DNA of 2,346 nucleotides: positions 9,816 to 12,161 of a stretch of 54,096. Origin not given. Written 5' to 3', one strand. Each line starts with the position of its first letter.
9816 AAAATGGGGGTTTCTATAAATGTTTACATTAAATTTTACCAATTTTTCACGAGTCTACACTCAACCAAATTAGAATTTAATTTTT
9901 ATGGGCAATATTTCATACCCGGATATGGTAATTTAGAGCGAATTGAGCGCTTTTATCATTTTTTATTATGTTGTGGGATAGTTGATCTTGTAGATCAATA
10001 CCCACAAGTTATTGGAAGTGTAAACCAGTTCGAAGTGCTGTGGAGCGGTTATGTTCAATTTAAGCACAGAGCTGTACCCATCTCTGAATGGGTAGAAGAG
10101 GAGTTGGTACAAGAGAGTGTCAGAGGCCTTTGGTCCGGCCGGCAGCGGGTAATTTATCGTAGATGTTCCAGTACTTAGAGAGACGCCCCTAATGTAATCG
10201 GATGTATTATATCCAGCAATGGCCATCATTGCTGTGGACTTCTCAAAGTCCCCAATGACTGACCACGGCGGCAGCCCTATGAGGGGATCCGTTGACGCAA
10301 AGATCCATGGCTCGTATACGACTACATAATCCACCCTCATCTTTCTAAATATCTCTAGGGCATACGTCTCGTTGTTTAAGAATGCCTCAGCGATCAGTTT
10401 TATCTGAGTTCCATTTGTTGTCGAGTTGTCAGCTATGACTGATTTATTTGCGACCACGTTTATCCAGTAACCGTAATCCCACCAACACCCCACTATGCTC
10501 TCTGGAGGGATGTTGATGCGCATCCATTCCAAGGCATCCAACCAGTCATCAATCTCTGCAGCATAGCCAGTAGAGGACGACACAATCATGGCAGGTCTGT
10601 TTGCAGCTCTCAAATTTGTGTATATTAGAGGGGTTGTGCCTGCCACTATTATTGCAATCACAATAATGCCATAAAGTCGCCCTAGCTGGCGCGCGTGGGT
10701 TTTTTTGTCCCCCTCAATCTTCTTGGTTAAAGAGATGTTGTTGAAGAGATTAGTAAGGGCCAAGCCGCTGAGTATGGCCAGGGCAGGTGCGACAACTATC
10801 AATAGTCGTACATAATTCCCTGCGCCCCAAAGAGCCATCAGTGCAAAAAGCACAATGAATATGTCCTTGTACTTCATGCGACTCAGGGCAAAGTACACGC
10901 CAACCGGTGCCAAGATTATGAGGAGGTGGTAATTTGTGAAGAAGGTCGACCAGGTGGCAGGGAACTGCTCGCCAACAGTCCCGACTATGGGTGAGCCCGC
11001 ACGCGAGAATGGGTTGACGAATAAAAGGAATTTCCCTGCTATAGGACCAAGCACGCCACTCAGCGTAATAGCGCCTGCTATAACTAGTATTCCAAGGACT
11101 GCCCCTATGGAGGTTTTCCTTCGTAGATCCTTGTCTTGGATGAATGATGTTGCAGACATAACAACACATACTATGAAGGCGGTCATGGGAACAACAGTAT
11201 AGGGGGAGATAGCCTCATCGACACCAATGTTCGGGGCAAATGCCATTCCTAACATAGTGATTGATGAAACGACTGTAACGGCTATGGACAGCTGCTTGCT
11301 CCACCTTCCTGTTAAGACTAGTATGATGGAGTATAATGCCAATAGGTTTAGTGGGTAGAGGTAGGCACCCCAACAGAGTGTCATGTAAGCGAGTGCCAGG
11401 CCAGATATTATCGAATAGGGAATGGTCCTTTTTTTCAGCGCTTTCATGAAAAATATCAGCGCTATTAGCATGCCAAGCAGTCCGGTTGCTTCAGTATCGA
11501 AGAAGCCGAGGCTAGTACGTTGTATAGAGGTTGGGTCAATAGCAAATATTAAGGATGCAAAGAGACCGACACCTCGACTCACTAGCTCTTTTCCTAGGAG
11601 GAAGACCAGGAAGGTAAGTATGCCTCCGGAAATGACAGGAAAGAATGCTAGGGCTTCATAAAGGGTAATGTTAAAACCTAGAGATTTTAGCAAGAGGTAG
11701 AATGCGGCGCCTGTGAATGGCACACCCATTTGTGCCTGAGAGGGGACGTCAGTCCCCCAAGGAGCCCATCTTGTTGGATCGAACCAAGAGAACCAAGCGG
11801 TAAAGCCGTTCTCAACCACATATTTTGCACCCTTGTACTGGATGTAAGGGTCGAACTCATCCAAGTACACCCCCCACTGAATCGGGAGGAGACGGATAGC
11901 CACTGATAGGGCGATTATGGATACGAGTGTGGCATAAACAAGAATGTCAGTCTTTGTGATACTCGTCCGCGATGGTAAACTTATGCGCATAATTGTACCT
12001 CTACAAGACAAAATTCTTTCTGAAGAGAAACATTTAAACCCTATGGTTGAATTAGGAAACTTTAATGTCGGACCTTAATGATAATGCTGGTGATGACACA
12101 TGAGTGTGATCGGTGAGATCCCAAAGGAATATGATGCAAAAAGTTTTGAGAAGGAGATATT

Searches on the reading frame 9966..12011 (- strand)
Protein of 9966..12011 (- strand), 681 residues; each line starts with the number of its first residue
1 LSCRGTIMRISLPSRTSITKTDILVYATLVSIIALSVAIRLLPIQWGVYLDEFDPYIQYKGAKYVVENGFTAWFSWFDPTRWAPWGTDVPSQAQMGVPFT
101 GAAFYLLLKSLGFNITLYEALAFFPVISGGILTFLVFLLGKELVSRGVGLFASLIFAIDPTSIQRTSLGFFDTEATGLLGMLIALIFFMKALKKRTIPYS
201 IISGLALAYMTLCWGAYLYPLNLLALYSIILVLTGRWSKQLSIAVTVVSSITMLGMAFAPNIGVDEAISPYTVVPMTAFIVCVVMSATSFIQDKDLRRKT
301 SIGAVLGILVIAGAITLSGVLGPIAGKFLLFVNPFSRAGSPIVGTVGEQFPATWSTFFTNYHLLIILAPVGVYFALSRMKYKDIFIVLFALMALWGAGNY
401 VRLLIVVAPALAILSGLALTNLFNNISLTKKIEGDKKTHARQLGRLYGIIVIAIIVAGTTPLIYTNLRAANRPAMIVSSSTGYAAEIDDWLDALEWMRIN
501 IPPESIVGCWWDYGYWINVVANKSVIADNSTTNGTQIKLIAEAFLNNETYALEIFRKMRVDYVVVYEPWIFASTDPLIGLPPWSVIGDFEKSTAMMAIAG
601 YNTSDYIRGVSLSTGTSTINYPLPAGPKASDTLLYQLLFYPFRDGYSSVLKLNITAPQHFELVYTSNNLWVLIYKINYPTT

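Call 50: find_related_loci(query=window:9966-12011:-, collection=metagenome_contigs, flank=10000)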
Query window:9966-12011:- (681 aa) in metagenome_contigs; peptide patterns used: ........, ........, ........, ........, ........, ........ (x = any residue, [..] = any of these).
266 stretches matched a pattern; 109 encode a relative of the query (tblastn E <= 1e-3); the best 80 are kept; 77 distinct loci.
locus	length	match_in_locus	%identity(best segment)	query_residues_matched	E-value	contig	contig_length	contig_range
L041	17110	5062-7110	95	1-681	0e+0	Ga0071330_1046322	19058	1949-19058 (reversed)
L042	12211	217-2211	67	14-679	0e+0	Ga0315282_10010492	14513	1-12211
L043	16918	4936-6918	68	17-678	0e+0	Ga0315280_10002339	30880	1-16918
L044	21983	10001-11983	68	18-679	0e+0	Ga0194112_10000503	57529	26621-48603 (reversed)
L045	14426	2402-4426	66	7-679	0e+0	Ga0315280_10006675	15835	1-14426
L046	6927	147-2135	68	17-679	0e+0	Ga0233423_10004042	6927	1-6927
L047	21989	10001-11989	69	16-679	0e+0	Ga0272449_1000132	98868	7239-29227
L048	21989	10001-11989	67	16-679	0e+0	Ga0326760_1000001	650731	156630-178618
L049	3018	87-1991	69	43-678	0e+0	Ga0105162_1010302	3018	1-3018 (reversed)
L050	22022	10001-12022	66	8-679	0e+0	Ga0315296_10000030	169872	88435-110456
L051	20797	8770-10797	57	4-679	0e+0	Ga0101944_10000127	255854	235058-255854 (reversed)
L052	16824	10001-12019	56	9-679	0e+0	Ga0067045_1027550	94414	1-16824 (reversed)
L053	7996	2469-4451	57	13-676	0e+0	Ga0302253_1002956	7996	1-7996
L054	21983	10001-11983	57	13-676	0e+0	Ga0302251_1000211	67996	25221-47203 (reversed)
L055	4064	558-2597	56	8-678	0e+0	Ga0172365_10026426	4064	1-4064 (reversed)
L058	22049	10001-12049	94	1-681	0e+0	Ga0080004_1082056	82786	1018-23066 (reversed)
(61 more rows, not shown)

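Call 54: search_protein_families(library=pfam, max_evalue=0.001, proteins=[L058:12395-13180:-, L058:13946-14422:-, L058:14427-15656:-, L058:15649-16713:-, L058:16750-17502:-, L058:18274-18699:-, L058:18961-19557:-, L058:19554-20180:-, L058:20177-21151:-, L058:21261-21770:-])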
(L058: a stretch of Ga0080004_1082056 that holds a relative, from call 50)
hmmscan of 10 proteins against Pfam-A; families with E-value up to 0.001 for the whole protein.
L058:12395-13180:- (261 aa): 2 families
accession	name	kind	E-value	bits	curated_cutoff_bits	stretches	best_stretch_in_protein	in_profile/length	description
PF07541.17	EIF_2_alpha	-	8.7e-33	113.2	22.8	1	121-232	2-114/114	Eukaryotic translation initiation factor 2 alpha subunit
PF00575.29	S1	-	1.2e-12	48.4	22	1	9-82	2-74/74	S1 RNA binding domain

L058:13946-14422:- (158 aa): 1 family
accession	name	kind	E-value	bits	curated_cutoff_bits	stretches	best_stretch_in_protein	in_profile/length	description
PF22090.1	Gins51_C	-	1.8e-18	66.5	27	1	107-152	1-46/48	Gins51, C-terminal domain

L058:14427-15656:- (409 aa): 1 family
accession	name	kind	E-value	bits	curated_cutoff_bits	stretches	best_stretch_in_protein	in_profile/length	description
PF01896.25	DNA_primase_S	-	1.6e-15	58.3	26.8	1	141-340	16-159/163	DNA primase small subunit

L058:15649-16713:- (354 aa): 1 family
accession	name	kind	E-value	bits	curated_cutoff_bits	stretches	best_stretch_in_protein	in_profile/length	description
PF04104.19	DNA_primase_lrg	-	1.5e-29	103.6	22.4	1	137-345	3-228/266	Eukaryotic and archaeal DNA primase, large subunit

L058:16750-17502:- (250 aa): 3 families
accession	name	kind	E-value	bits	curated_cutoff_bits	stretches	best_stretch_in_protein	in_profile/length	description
PF00705.23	PCNA_N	-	1.6e-18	67.1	20.3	1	1-107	1-107/127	Proliferating cell nuclear antigen, N-terminal domain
PF02747.20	PCNA_C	-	7.6e-16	58.9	23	1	125-245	2-127/128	Proliferating cell nuclear antigen, C-terminal domain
PF02144.21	Rad1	-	1.5e-06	28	24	1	2-214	2-238/257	Repair protein Rad1/Rec1/Rad17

L058:18274-18699:- (141 aa): 1 family
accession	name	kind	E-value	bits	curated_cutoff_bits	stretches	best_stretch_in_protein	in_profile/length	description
PF11469.13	Ribonucleas_3_2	-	6.2e-24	85.1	25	1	11-126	1-117/119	Ribonuclease III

L058:18961-19557:- (198 aa): 1 family
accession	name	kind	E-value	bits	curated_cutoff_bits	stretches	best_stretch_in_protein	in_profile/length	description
PF14382.12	ECR1_N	-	5.1e-12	45.8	27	1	8-45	1-38/38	Exosome complex exonuclease RRP4 N-terminal region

L058:19554-20180:- (208 aa): 7 families
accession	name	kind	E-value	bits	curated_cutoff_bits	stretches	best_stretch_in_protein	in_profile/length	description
PF06325.19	PrmA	-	4e-13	49.9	22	1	51-122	162-233/296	Ribosomal protein L11 methyltransferase (PrmA)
PF05175.20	MTS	-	4.8e-11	43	23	1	46-131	29-114/170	Methyltransferase small domain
PF13847.12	Methyltransf_31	-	8.3e-10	39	27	1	52-122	5-81/145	Methyltransferase domain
PF13649.12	Methyltransf_25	-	2.3e-09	38.3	27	1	54-121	1-70/97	Methyltransferase domain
PF01170.24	UPF0020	-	1.4e-07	31.9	22.3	1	51-132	29-138/197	RMKL-like, methyltransferase domain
PF08241.18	Methyltransf_11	-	5.6e-07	30.6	21.2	1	56-120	2-65/95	Methyltransferase domain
PF08242.18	Methyltransf_12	-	2.3e-05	25.5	30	1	56-120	2-70/98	Methyltransferase domain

L058:20177-21151:- (324 aa): 1 family
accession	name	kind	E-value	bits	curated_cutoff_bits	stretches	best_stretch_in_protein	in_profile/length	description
PF01866.22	Diphthamide_syn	-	1.1e-69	235.6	33.2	1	31-319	2-292/302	Putative diphthamide synthesis protein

L058:21261-21770:- (169 aa): 1 family
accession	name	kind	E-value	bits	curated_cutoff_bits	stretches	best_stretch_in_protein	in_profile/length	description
PF00252.24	Ribosomal_L16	-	1.9e-31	109.2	27.9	1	18-166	4-132/132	Ribosomal protein L16p/L10e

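Call 82: list_cluster_members(proteins=[window:9966-12011:-, window:12100-15264:+, window:15316-16443:+, window:18262-20307:+, window:6852-9698:-, window:1196-2230:-])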
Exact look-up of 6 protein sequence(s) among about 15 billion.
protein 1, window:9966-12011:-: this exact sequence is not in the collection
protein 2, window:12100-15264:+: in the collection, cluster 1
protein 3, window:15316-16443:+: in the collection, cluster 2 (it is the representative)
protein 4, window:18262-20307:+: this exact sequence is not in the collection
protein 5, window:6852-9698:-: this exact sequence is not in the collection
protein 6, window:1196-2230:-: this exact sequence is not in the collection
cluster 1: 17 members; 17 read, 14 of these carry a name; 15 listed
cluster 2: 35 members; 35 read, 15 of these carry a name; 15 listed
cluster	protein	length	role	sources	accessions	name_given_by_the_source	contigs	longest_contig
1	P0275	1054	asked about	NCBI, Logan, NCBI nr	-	-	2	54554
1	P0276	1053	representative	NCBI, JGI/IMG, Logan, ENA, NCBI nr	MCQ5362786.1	MAG: isoleucine--tRNA ligase [Candidatus Methanomethylicia archaeon] | isoleucyl-tRNA synthetase | isoleucine--tRNA ligase [Candidatus Methanomethylicia archaeon]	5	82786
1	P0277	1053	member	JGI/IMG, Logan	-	isoleucyl-tRNA synthetase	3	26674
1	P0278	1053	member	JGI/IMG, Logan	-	isoleucyl-tRNA synthetase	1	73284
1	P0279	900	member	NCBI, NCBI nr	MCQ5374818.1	MAG: isoleucine--tRNA ligase, partial [Candidatus Methanomethylicia archaeon] | isoleucine--tRNA ligase [Candidatus Methanomethylicia archaeon]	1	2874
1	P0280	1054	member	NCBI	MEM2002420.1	MAG: isoleucine--tRNA ligase [Candidatus Methanomethylicaceae archaeon]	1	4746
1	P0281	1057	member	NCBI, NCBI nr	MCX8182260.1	MAG: isoleucine--tRNA ligase [Candidatus Methanomethyliaceae archaeon] | isoleucine--tRNA ligase [Candidatus Methanomethyliaceae archaeon]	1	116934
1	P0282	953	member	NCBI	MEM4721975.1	MAG: isoleucine--tRNA ligase, partial [Candidatus Methanomethylicaceae archaeon]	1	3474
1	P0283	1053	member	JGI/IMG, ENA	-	isoleucyl-tRNA synthetase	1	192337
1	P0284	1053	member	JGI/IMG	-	isoleucyl-tRNA synthetase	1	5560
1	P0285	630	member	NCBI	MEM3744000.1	MAG: class I tRNA ligase family protein, partial [Candidatus Methanomethyliaceae archaeon]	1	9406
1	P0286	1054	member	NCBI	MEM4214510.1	MAG: isoleucine--tRNA ligase [Candidatus Methanomethylicaceae archaeon]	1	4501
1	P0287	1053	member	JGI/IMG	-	isoleucyl-tRNA synthetase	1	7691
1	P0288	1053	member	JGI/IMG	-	isoleucyl-tRNA synthetase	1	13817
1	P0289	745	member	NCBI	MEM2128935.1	MAG: isoleucine--tRNA ligase, partial [Candidatus Methanomethylicaceae archaeon]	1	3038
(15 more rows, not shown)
